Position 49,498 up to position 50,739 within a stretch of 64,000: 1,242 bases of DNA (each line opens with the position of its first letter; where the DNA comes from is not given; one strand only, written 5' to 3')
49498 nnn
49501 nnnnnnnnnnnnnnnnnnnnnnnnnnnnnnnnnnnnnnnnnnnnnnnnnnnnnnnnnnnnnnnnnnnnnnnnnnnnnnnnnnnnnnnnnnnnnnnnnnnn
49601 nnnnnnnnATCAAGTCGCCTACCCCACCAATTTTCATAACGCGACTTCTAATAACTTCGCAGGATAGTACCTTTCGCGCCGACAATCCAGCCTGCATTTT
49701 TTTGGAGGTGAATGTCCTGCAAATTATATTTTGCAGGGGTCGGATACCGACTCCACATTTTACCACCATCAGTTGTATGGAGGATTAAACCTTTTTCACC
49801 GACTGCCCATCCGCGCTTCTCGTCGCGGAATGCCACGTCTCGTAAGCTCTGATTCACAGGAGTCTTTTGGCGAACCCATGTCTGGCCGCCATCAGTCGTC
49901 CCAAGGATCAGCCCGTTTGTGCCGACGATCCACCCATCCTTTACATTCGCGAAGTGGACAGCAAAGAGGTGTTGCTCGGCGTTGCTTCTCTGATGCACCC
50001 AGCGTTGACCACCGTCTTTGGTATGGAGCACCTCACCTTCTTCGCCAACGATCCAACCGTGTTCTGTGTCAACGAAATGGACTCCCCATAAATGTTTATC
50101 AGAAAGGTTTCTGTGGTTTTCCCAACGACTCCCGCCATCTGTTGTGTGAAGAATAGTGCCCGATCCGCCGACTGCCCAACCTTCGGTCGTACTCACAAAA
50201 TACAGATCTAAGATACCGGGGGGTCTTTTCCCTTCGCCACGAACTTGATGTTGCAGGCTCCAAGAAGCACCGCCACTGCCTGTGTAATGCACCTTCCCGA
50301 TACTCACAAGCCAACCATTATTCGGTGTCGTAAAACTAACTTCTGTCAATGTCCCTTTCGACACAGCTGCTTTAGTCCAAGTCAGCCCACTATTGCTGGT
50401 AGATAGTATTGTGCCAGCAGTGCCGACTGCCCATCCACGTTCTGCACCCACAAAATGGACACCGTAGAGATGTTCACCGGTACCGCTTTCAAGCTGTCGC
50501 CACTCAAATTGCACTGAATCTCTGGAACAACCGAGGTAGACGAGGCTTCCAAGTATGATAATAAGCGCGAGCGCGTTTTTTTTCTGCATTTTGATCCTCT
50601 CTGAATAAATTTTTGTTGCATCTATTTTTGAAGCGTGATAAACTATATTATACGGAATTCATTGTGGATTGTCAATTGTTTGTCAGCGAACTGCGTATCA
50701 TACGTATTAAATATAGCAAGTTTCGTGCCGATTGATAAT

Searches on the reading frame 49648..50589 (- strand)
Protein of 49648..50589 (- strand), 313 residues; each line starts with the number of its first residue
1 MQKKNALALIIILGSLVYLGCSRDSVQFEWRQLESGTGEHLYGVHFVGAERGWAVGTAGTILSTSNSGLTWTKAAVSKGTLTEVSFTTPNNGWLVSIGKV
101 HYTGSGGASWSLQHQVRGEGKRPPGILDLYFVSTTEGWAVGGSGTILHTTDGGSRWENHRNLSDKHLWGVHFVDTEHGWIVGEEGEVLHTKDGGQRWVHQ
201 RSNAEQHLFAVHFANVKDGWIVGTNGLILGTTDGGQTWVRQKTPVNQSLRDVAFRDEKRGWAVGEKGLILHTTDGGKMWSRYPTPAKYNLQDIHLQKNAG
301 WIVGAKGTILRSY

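Call 12: search_protein_families(library=pfam, proteins=[window:49648-50589:-], max_evalue=0.001)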
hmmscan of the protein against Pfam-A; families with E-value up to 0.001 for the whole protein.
window:49648-50589:- (313 aa): 2 families
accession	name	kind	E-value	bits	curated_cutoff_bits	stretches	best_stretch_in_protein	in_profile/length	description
PF14870.12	PSII_BNR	-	3.5e-43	148.4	27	4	165-240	18-96/303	Photosynthesis system II assembly factor YCF48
PF15902.12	Sortilin-Vps10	-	5.7e-10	39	33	0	230-295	5-73/446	Sortilin, neurotensin receptor 3,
